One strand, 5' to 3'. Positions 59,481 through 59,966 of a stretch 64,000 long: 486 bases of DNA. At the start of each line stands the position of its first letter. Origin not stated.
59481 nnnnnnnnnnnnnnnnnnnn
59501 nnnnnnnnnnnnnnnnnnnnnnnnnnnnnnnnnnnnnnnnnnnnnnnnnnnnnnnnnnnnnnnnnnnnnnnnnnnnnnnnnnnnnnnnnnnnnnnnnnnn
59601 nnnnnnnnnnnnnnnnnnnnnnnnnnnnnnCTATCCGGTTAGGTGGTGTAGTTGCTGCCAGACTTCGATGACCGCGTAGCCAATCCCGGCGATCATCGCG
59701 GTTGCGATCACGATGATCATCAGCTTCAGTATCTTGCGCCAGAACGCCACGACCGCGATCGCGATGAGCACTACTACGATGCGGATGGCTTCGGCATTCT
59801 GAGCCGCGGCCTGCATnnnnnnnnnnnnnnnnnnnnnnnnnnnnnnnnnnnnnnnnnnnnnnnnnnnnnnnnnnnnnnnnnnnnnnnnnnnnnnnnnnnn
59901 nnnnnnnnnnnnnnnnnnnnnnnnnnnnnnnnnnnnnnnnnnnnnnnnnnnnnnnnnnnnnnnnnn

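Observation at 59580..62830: ~3.2-kb low-GC insertion: 2-TM micro-protein, XRE-DUF5753/DUF397 pair and a membrane-anchored CbbX-type AAA+ ATPase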

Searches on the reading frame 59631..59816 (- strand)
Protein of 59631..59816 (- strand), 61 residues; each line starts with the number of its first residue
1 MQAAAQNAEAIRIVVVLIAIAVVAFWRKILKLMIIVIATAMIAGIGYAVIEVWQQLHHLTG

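Call 3: search_protein_families(library=pfam, proteins=[window:59631-59816:-], max_evalue=0.01)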
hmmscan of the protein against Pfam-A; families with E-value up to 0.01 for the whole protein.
window:59631-59816:- (61 aa): 0 families

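Call 5: search_protein_families(library=padloc, proteins=[window:59631-59816:-], max_evalue=0.01)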
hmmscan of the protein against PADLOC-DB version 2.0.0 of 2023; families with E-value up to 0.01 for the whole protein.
window:59631-59816:- (61 aa): 0 families

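Call 6: search_protein_families(library=ncbifam, proteins=[window:59631-59816:-], max_evalue=0.01)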
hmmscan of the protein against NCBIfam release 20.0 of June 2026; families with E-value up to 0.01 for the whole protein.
window:59631-59816:- (61 aa): 0 families

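Call 21: find_homologous_proteins(query=window:59631-59816:-, max_evalue=0.001)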
Query window:59631-59816:- (61 aa): 3 proteins with E <= 0.001 among 3 candidates.
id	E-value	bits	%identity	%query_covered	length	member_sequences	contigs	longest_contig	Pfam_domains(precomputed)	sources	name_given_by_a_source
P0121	2.4e-27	111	100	100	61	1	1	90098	-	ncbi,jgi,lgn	ncbi:MAG TPA: hypothetical protein VGI58_19205 [Streptosporangiaceae bacterium]|jgi:hypothetical pro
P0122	3.2e-21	92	80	98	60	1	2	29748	-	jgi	jgi:hypothetical protein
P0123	1.1e-16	77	67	100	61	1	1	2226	-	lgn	-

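Call 22: find_encoding_contigs(protein=P0122, flank=10000, max_places=4)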
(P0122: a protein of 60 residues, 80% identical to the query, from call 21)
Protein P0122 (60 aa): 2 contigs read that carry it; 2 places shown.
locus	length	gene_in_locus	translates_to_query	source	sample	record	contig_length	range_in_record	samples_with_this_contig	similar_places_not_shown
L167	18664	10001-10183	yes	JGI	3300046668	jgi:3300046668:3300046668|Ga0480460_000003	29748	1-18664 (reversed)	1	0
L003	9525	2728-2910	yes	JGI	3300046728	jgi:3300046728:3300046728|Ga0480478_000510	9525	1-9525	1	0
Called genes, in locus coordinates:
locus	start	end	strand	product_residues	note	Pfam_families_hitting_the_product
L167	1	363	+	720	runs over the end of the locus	PF00135:COesterase, PF20434:BD-FAE, PF00326:Peptidase_S9, PF01738:DLH (faint), PF07859:Abhydrolase_3 (faint)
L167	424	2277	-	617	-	PF12072:RNase_Y_N, PF01966:HD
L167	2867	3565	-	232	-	-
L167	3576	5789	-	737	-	PF00154:RecA_N, PF01637:ATPase_2 (faint), PF06745:ATPase (faint), PF03161:LAGLIDADG_2, PF00154:RecA_N, PF21096:RecA_C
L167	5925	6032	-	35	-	-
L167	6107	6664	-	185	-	PF13238:AAA_18 (faint), PF13671:AAA_33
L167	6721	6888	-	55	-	PF11248:DUF3046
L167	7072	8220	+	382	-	PF13401:AAA_22 (faint), PF00004:AAA, PF07728:AAA_5 (faint), PF17866:AAA_lid_6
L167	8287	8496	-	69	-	PF04149:DUF397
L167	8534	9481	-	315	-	PF01381:HTH_3 (weak), PF13560:HTH_31, PF19054:DUF5753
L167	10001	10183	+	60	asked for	-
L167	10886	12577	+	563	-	PF03460:NIR_SIR_ferr, PF01077:NIR_SIR, PF03460:NIR_SIR_ferr, PF01077:NIR_SIR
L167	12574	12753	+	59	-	-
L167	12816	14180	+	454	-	-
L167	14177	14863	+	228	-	PF01903:CbiX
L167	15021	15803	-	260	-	PF09948:PpoB2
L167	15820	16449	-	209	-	PF07040:DUF1326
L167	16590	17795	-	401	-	PF00067:p450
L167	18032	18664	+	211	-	?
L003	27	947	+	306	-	PF13401:AAA_22 (faint), PF00004:AAA, PF07728:AAA_5 (faint), PF17866:AAA_lid_6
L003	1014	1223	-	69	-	PF04149:DUF397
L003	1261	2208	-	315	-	PF01381:HTH_3 (weak), PF13560:HTH_31, PF19054:DUF5753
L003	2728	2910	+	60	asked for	-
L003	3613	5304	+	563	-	PF03460:NIR_SIR_ferr, PF01077:NIR_SIR, PF03460:NIR_SIR_ferr, PF01077:NIR_SIR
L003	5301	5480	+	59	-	-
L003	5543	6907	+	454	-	-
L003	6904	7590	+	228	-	PF01903:CbiX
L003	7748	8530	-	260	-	PF09948:PpoB2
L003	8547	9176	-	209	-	PF07040:DUF1326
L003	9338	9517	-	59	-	PF00067:p450 (weak)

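Call 23: find_encoding_contigs(protein=P0123, flank=10000, max_places=4)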
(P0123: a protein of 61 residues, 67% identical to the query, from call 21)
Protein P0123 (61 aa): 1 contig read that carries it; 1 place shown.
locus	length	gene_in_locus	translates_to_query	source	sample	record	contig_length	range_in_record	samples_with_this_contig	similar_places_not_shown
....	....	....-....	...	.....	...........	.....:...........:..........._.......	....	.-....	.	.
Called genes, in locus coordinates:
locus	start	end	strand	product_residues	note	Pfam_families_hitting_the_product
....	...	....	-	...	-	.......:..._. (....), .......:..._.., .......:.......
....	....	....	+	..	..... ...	-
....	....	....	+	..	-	?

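Call 61: search_protein_families(library=phrogs, proteins=[window:59631-59816:-], max_evalue=0.1)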
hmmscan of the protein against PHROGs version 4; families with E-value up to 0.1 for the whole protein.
window:59631-59816:- (61 aa): 1 family
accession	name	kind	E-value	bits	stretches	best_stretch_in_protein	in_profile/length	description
phrog_17726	-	unknown function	0.013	16.3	1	34-51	15-32/35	-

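Call 81: search_protein_representatives(alignment_id=A6)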
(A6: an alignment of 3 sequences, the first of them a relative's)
Query: 3 sequences, 61 profile positions. Proteins with E-value up to 0.001 (for the whole library): 61; up to 1e-10: 8; up to 1e-30: 0. The best 61 are listed.
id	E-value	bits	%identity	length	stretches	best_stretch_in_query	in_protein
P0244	1.5e-24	102.0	-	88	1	1-61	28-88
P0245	9.1e-21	89.9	-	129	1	1-61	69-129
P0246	2.6e-17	78.8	-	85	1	1-58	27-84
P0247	1.2e-14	70.3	-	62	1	2-61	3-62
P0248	3.2e-12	62.5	-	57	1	1-61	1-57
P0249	7.8e-12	61.3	-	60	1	4-61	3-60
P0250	1.4e-11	60.5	-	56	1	1-57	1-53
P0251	2.1e-11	59.9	-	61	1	1-60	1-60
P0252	2.2e-10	56.6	-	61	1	2-61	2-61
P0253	2.9e-08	49.8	-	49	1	1-39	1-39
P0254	3.3e-08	49.7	-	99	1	2-61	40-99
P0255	4.6e-08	49.2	-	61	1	2-58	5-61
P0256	5.6e-08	48.9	-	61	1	2-57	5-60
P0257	7.3e-08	48.6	-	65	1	4-58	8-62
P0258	1.5e-07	47.6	-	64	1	6-61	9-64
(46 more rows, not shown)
